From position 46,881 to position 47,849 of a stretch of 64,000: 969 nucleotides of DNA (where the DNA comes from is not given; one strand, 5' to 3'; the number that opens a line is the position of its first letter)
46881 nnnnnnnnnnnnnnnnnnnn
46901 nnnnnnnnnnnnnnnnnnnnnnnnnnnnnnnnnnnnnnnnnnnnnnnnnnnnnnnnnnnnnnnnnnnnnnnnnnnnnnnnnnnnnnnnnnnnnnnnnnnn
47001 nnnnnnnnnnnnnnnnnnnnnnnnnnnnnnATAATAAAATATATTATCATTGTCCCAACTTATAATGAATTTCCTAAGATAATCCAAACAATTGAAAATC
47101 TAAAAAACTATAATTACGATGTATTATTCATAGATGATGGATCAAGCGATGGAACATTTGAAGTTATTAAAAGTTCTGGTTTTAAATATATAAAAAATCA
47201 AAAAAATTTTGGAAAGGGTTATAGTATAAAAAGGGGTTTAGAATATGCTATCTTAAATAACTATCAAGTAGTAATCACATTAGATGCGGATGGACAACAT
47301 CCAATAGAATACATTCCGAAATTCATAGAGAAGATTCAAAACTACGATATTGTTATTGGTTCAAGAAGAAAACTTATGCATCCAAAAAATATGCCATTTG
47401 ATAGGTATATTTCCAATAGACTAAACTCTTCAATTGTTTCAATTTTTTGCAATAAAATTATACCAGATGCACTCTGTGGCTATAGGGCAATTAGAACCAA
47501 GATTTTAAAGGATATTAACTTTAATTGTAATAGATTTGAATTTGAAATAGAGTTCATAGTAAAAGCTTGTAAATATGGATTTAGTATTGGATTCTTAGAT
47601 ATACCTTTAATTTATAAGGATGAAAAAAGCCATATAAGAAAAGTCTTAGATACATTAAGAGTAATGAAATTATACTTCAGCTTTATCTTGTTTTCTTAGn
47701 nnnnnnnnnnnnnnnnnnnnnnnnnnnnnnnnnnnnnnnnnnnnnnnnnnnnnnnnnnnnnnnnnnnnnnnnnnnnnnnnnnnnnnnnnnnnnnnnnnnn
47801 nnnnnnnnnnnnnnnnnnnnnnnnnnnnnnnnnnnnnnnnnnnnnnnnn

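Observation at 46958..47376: GT2 glycosyltransferase gene abuts tRNA-Val and starts with ATA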

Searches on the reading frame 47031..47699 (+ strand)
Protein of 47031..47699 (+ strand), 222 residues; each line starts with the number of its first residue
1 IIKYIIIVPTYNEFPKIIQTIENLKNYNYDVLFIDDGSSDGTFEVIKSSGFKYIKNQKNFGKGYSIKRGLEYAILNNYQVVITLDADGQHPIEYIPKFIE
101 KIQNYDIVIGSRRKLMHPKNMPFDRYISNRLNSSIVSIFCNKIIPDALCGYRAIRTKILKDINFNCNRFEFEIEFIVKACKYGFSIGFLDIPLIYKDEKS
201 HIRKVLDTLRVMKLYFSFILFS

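Call 7: search_protein_families(library=pfam, proteins=[window:47031-47699:+])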
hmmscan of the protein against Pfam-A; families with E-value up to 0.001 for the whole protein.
window:47031-47699:+ (222 aa): 2 families
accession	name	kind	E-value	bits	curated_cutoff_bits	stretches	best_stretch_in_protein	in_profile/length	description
PF00535.33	Glycos_transf_2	-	5.6e-28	98.4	23.3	1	6-162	2-167/168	Glycosyl transferase family 2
PF10111.15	Glyco_tranf_2_2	-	4.7e-05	23.5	27.3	1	7-91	3-95/276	Glycosyltransferase like family 2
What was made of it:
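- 47034..47699 (+): GT2 glycosyltransferase CDS (221 aa plus TAG stop), proposed start ATA 47034. It resembles polyprenyl-phosphate sugar transferases. Pfam PF00535 profile 2-167 of 168 (call 7).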

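Call 11: find_related_loci(query=window:47034-47696:+, collection=genome_contigs, flank=3000)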
Query window:47034-47696:+ (221 aa) in genome_contigs; peptide patterns used: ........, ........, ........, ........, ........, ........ (x = any residue, [..] = any of these).
150 stretches matched a pattern; 2 encode a relative of the query (tblastn E <= 1e-3); 2 distinct loci.
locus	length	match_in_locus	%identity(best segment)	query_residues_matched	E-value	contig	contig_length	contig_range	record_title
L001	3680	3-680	29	7-221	4e-22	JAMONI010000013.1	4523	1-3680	MAG: Flavobacteriales bacterium isolate 4281-140_metabat2_scaf2bin.033 4281-140_scaffold_10828_c1, whole genome shotgun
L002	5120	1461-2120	31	2-204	9e-20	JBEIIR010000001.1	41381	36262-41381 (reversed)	MAG: Gammaproteobacteria bacterium isolate Sample-102-S76-bin-99 Sample_102_S76-bin_99-k141_197753, whole genome shotgun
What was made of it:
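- Tried and rejected: Scan of representative genomes with the GT2 protein (call 11).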

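Call 13: find_homologous_proteins(query=window:47034-47696:+, max_evalue=1e-10)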
Query window:47034-47696:+ (221 aa): 78 proteins with E <= 1e-10 among 366 candidates.
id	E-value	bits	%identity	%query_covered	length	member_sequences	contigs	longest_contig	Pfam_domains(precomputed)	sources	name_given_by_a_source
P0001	2.1e-83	297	60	99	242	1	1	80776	PF00535.33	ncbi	-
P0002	8.8e-78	279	60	93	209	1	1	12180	PF00535.33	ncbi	-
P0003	3.6e-72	261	57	93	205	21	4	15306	PF00535.33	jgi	-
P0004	1.1e-60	223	62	76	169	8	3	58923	PF00535.33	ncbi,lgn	-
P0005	9.3e-50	187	55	67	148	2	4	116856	PF00535.33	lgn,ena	-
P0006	6.8e-42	162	40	96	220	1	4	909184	PF00535.33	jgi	jgi:glycosyltransferase involved in cell wall biosynthesis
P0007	2.0e-40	157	39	97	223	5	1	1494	PF00535.33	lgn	-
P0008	3.9e-37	146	36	99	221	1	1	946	PF00535.33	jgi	jgi:glycosyltransferase involved in cell wall biosynthesis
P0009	8.3e-37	145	36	100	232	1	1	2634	PF13641.13,PF00535.33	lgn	-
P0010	3.6e-36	143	38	96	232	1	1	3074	PF13641.13,PF00535.33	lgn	-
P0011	5.6e-36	142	35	99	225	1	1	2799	PF13641.13,PF00535.33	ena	-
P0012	3.8e-35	140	38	97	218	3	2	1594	PF00535.33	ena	-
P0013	5.5e-35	139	38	99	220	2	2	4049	PF13641.13,PF00535.33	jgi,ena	-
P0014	5.8e-35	139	37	96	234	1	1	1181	PF13641.13,PF00535.33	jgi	jgi:glycosyltransferase involved in cell wall biosynthesis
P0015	9.9e-35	138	36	95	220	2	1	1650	PF00535.33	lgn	-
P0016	1.3e-34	138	37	99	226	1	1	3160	PF00535.33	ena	-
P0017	2.9e-34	137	36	99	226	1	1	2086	PF00535.33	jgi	-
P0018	6.6e-33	132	35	96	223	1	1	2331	PF13641.13,PF00535.33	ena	-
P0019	9.5e-33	132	35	95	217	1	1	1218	PF00535.33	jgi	-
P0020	3.0e-31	127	34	96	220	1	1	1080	PF00535.33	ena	-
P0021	3.1e-31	127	35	95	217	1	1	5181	PF00535.33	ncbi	-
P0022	5.1e-31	126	40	90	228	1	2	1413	PF00535.33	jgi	-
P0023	3.5e-30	123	36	89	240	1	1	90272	PF13641.13,PF00535.33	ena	-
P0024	4.4e-30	123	32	99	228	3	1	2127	PF00535.33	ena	-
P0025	3.6e-29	120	35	94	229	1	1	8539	PF13641.13,PF00535.33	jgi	jgi:glycosyltransferase involved in cell wall biosynthesis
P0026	4.5e-28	116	38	90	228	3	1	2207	PF00535.33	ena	-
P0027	4.7e-28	116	37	90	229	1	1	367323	PF00535.33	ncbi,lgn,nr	ncbi:MAG: glycosyltransferase family 2 protein [Anaerolineae bacterium]|nr:glycosyltransferase famil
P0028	4.8e-27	113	37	90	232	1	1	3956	PF00535.33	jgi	-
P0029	1.5e-26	111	36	89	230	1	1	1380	PF00535.33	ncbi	-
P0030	2.1e-26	111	34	96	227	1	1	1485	PF00535.33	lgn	-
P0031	2.4e-26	111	32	96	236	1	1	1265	PF13641.13,PF00535.33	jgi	jgi:glycosyltransferase involved in cell wall biosynthesis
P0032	1.5e-25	108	37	86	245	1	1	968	PF00535.33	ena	-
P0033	2.3e-25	108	34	91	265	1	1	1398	PF00535.33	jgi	jgi:glycosyltransferase involved in cell wall biosynthesis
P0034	2.6e-25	107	31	99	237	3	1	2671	PF13641.13,PF00535.33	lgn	-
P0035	4.5e-25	107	35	96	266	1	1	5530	PF13641.13,PF00535.33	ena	-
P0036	7.4e-24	103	31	99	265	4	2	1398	PF00535.33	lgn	-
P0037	1.7e-23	101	35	90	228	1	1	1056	PF00535.33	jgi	-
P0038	3.1e-22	97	35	81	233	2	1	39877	PF13641.13,PF00535.33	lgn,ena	-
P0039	1.1e-21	96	34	89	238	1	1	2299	PF10111.15,PF00535.33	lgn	-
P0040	5.9e-21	93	27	96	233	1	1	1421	PF13641.13,PF00535.33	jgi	-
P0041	6.1e-21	93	30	100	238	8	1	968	PF00535.33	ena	-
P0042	9.9e-21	92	28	96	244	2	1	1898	PF00535.33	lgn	-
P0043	2.2e-20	91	30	100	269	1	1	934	PF13641.13,PF00535.33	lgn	-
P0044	1.2e-19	89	32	94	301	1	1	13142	PF13641.13,PF00535.33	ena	-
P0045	2.7e-19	88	29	100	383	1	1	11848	PF00535.33,PF09835.15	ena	-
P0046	5.7e-19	87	33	89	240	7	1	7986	PF13641.13,PF00535.33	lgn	-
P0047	2.7e-18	84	33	99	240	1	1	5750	PF00535.33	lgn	-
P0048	5.0e-18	84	33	84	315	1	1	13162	PF10111.15,PF13641.13,PF00535.33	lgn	-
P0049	7.9e-18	83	33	91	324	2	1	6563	PF13641.13,PF00535.33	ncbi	-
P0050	1.4e-17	82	34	75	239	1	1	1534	PF00535.33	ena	-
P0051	3.6e-17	81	38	71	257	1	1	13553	PF10111.15,PF00535.33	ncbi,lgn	ncbi:MAG: glycosyltransferase family 2 protein [Candidatus Omnitrophota bacterium]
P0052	5.7e-17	80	32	82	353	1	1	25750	PF00535.33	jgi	jgi:hypothetical protein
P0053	5.7e-17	80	29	97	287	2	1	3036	PF10111.15,PF13641.13,PF00535.33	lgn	-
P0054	1.6e-16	79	28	94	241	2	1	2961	PF00535.33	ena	-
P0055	4.2e-16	77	35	71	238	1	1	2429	PF10111.15,PF00535.33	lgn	-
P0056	5.2e-16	77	33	75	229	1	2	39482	PF00535.33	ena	-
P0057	2.6e-15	75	31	90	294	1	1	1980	PF00535.33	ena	-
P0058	7.0e-15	73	31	84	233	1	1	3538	PF00535.33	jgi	-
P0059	7.7e-15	73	43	50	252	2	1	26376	PF00535.33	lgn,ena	-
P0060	1.8e-14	72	31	90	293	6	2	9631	PF00535.33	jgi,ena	-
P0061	1.9e-14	72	35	82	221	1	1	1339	PF00535.33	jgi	-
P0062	4.4e-14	71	31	87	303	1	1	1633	PF00535.33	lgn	-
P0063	6.4e-14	70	29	97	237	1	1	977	PF00535.33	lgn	-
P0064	3.0e-13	68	33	84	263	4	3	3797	PF10111.15,PF13641.13,PF00535.33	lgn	-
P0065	4.1e-13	67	32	81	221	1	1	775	PF00535.33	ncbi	-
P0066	7.8e-13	67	31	90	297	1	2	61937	PF00535.33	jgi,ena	-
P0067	8.7e-13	66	31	68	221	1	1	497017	PF00535.33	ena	-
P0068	1.5e-12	66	27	89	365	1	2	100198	PF04138.21,PF00535.33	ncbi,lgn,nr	ncbi:glycosyltransferase family 2 protein [Candidatus Berkelbacteria bacterium]|nr:glycosyltransfera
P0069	5.0e-12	64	29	83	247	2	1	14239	PF00535.33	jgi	-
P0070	6.3e-12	64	39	49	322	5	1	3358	PF00535.33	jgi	jgi:glycosyltransferase involved in cell wall biosynthesis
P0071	9.1e-12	63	27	99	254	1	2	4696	PF13641.13,PF00535.33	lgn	-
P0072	1.5e-11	62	27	90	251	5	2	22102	PF00535.33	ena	-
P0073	1.8e-11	62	31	90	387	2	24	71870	PF04138.21,PF00535.33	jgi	jgi:dolichol-phosphate mannosyltransferase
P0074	3.2e-11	61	32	75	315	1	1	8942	PF10111.15,PF00535.33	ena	-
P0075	5.1e-11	61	26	99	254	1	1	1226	PF13641.13,PF00535.33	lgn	-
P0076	6.4e-11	60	32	75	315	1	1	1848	PF10111.15,PF00535.33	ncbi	-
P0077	7.1e-11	60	30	81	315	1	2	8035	PF10111.15,PF00535.33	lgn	-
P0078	8.8e-11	60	27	90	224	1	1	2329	PF00535.33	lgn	-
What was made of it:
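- No full-length protein record identical to the window's GT2 was returned (call 13).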

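Call 15: find_encoding_contigs(protein=P0001, flank=4000, max_places=3)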
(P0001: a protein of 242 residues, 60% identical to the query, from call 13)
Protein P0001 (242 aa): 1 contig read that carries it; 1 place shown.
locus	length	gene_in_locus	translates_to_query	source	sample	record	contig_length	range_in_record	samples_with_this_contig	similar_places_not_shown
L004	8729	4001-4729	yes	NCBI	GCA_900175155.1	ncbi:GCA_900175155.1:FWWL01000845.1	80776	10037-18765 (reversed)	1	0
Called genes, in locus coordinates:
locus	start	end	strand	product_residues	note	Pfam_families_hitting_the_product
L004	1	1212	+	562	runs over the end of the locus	-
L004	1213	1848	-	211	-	PF13489:Methyltransf_23, PF01209:Ubie_methyltran (weak), PF13847:Methyltransf_31, PF08241:Methyltransf_11, PF08242:Methyltransf_12, PF13649:Methyltransf_25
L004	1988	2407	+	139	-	-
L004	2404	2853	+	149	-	PF05425:CopD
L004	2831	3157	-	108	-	PF02410:RsfS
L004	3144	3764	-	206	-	PF12797:Fer4_2 (faint), PF13237:Fer4_10 (faint), PF12838:Fer4_7, PF13187:Fer4_9, PF13484:Fer4_16 (faint), PF14697:Fer4_21 (faint), PF00037:Fer4 (weak)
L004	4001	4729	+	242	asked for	PF00535:Glycos_transf_2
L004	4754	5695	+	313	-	PF01297:ZnuA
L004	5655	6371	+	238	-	PF02463:SMC_N (faint), PF00005:ABC_tran, PF13304:AAA_21 (faint)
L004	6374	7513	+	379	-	PF00950:ABC-3, PF02742:Fe_dep_repr_C (weak)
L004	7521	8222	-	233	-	PF02424:ApbE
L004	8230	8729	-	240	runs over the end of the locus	-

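Call 16: find_encoding_contigs(protein=P0002, flank=4000, max_places=3)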
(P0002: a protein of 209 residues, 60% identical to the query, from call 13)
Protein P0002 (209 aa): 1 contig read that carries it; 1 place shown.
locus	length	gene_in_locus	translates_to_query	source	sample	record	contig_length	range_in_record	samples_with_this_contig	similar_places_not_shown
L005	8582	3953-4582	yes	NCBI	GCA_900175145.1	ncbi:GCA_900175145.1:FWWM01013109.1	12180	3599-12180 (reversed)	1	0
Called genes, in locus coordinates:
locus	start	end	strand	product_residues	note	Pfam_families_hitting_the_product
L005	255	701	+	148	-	PF13664:DUF4149 (weak), PF05425:CopD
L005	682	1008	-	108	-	PF02410:RsfS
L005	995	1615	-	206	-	PF12797:Fer4_2 (faint), PF13237:Fer4_10 (weak), PF14697:Fer4_21 (faint), PF12838:Fer4_7, PF13187:Fer4_9, PF13484:Fer4_16 (weak), PF00037:Fer4 (weak)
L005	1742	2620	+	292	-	PF01073:3Beta_HSD, PF01370:Epimerase, PF02719:Polysacc_synt_2 (weak), PF04321:RmlD_sub_bind (faint), PF05368:NmrA, PF07993:NAD_binding_4 (faint), PF13460:NAD_binding_10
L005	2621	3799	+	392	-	PF01940:DUF92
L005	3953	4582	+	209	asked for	PF00535:Glycos_transf_2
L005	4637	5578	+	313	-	PF01297:ZnuA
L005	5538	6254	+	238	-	PF13476:AAA_23 (faint), PF00005:ABC_tran, PF02463:SMC_N (faint), PF13304:AAA_21 (faint)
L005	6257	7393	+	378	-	PF00950:ABC-3, PF02742:Fe_dep_repr_C (weak)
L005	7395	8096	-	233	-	PF02424:ApbE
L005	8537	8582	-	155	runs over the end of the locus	PF02086:MethyltransfD12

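Call 17: find_encoding_contigs(protein=P0003, flank=4000, max_places=3)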
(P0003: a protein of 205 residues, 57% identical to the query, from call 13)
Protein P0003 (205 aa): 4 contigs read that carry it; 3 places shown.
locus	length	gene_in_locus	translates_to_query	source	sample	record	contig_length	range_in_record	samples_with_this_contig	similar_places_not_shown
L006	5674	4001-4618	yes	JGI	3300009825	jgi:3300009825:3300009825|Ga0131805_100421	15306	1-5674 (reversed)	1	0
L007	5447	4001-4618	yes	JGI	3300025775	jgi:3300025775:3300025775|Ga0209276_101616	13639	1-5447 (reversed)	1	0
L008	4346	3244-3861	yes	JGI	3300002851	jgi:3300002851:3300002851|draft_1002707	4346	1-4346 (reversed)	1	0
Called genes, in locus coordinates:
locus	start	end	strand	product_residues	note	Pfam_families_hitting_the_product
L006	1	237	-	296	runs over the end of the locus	PF02899:Phage_int_SAM_1, PF13495:Phage_int_SAM_4, PF00589:Phage_integrase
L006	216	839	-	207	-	PF00753:Lactamase_B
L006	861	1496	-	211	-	PF00483:NTP_transferase, PF12804:NTP_transf_3 (weak)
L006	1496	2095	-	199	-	PF02586:SRAP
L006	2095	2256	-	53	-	-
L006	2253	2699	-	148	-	PF02674:Colicin_V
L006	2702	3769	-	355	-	PF00146:NADHdh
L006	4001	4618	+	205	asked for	PF00535:Glycos_transf_2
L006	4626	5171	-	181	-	PF05685:Uma2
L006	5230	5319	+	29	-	-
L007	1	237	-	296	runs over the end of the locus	PF02899:Phage_int_SAM_1, PF13495:Phage_int_SAM_4, PF00589:Phage_integrase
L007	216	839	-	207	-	PF00753:Lactamase_B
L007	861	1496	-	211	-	PF00483:NTP_transferase, PF12804:NTP_transf_3 (weak)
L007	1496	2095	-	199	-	PF02586:SRAP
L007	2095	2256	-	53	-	-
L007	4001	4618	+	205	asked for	PF00535:Glycos_transf_2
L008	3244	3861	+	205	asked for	PF00535:Glycos_transf_2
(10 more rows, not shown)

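Call 26: find_encoding_contigs(protein=P0004, flank=3000, max_places=3)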
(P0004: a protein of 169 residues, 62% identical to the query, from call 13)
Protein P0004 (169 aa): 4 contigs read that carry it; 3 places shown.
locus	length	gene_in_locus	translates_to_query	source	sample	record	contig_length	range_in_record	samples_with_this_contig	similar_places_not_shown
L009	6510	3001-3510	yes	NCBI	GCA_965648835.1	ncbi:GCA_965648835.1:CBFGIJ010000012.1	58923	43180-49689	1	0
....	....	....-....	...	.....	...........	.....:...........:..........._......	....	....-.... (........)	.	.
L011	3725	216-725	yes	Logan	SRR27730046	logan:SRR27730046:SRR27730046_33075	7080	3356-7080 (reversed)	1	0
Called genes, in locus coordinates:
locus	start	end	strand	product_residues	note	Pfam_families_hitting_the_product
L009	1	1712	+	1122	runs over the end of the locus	PF17915:zf_Rg, PF04851:ResIII (weak), PF00270:DEAD, PF01751:Toprim, PF01131:Topoisom_bac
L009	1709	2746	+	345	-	PF00764:Arginosuc_synth (faint), PF02540:NAD_synthase (weak), PF03054:tRNA_Me_trans, PF20259:tRNA_Me_trans_M, PF20258:tRNA_Me_trans_C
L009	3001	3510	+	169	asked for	PF00535:Glycos_transf_2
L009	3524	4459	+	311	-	PF01368:DHH, PF02272:DHHA1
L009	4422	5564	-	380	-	PF25601:AAA_lid_14 (weak)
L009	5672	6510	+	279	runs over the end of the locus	PF01509:TruB_N, PF09157:TruB-C_2 (weak)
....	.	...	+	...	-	?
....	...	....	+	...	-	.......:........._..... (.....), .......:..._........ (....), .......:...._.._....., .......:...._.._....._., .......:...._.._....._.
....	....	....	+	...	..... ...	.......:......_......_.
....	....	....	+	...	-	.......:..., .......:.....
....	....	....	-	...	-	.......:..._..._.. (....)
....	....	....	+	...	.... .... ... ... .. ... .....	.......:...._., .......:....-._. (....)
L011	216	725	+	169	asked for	PF00535:Glycos_transf_2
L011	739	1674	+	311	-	PF01368:DHH, PF02272:DHHA1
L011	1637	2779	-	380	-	PF25601:AAA_lid_14 (weak)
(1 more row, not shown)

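Call 27: find_encoding_contigs(protein=P0005, flank=3000, max_places=3)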
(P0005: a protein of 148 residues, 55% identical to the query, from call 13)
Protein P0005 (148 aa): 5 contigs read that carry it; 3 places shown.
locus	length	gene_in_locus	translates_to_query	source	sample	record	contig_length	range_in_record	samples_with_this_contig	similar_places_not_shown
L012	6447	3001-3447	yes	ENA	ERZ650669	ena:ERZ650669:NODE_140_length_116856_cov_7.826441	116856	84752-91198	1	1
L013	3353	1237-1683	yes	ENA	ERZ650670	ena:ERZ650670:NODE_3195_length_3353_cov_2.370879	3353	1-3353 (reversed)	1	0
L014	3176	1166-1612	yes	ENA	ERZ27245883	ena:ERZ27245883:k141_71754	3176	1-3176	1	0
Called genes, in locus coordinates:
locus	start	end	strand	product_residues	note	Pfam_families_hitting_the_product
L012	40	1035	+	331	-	PF01938:TRAM (faint)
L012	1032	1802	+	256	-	PF25084:LbH_EIF2B (weak), PF25087:GMPPB_C (weak), PF00132:Hexapep, PF13720:Acetyltransf_11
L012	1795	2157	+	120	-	-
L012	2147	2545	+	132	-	PF05050:Methyltransf_21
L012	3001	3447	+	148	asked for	PF00535:Glycos_transf_2 (weak)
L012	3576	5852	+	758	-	PF00403:HMA, PF00122:E1-E2_ATPase, PF00702:Hydrolase, PF08282:Hydrolase_3 (weak)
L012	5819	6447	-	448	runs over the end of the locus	PF00289:Biotin_carb_N, PF02222:ATP-grasp (weak), PF02786:CPSase_L_D2, PF07478:Dala_Dala_lig_C, PF02785:Biotin_carb_C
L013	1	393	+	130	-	?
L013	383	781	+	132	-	PF05050:Methyltransf_21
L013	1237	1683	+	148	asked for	PF00535:Glycos_transf_2 (weak)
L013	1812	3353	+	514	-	?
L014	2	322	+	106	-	?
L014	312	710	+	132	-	PF05050:Methyltransf_21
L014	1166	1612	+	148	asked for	PF00535:Glycos_transf_2 (weak)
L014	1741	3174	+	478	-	?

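Call 45: find_related_loci(query=A3, collection=metagenome_contigs, flank=1500)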
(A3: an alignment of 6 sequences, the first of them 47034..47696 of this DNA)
Query A3 (221 aa) in metagenome_contigs; peptide patterns used: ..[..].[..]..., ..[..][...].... (x = any residue, [..] = any of these).
600 stretches matched a pattern (row limit reached: there are more); 485 encode a relative of the query (tblastn E <= 1e-3); the best 80 are kept; 80 distinct loci.
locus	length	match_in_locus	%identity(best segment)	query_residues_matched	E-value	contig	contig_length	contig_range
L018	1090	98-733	37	1-212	2e-48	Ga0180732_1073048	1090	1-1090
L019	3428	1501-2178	38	2-220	3e-37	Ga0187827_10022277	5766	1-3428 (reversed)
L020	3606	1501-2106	33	5-204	6e-31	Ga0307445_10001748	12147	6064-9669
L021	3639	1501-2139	32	4-204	5e-30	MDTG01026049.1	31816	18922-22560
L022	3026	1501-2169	33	2-215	2e-28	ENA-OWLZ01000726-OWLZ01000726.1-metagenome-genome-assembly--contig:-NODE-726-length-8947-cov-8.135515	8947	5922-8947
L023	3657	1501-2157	32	5-210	6e-28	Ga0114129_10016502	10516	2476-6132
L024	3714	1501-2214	34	2-213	8e-28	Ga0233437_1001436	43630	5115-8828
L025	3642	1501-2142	31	2-211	1e-26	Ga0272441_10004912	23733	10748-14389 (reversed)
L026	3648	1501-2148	32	1-204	1e-26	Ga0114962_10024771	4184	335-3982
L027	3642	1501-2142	31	1-204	4e-26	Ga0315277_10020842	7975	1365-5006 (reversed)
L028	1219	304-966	31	1-211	2e-26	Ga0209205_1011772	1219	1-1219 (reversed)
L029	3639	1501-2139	30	5-219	1e-25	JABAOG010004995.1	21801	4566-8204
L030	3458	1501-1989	33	1-159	2e-25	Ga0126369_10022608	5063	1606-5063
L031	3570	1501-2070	30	5-195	3e-25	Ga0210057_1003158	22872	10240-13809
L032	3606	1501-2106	30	4-196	5e-25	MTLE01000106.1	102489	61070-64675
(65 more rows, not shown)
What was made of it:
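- Tried and rejected: Metagenome scan with the orthologue alignment (call 45).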

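Call 63: search_protein_families(library=ncbifam, proteins=[window:47034-47696:+], max_evalue=0.001)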
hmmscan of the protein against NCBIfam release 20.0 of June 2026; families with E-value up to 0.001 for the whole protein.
window:47034-47696:+ (221 aa): 13 families
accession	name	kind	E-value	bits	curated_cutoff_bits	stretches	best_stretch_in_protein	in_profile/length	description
TIGR04182.1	glyco_TIGR04182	equivalog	5.8e-24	85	325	1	4-198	3-194/293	S-layer glycoprotein N-glycosyltransferase AglJ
NF058614.1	PPMAGASynPpgS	equivalog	9.6e-23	80.8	370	1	5-196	4-200/226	polyprenyl-phospho-N-acetylgalactosaminyl synthase PpgS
NF041391.1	DPhHxTase_Halo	equivalog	8e-20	70.7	375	1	10-196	4-185/213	dolichyl-phosphate hexose transferase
NF047588.1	GlcsyltransPgfSStrep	equivalog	3e-16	59.5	500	1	10-114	10-124/308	glycosyltransferase PgfS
NF007986.1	PRK10714.1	equivalog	1.9e-13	50.2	529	1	4-166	9-176/316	undecaprenyl-phosphate 4-deoxy-4-formamido-L-arabinose transferase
TIGR04283.1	glyco_like_mftF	equivalog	1.7e-10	40.8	182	1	5-104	3-100/221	TIGR04283 family arsenosugar biosynthesis glycosyltransferase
TIGR03937.1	PgaC_IcaA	equivalog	3.6e-10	39.4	422.3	1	5-87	49-136/407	poly-beta-1,6-N-acetyl-D-glucosamine synthase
NF041875.1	EPS_EpsD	equivalog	4.9e-08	32.7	370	1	5-130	3-136/325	exopolysaccharide biosynthesis glycosyltransferase EpsD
NF041865.1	EpsU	equivalog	2.8e-05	23.3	700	1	2-117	40-163/394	exopolysaccharide biosynthesis GT2 family glycosyltransferase EpsU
TIGR03469.1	HpnB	hypoth_equivalog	6e-05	22.2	379.25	1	4-110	47-169/386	hopene-associated glycosyltransferase HpnB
NF007482.0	PRK10073.1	equivalog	0.00029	20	423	1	4-73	9-85/334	glycosyltransferase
NF045692.1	OglycostaseCruG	equivalog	0.00049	19.1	600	0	5-110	45-163/386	2'-O-glycosyltransferase CruG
NF047683.1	TeichurnBiosyTuaG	equivalog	0.00098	18.8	400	0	5-127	10-138/252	teichuronic acid biosynthesis protein TuaG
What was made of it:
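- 47034..47699 (+): NCBIfam best matches are AglJ, PpgS, dolichyl-P hexose transferase and ArnC, all below their cut-offs (call 63).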
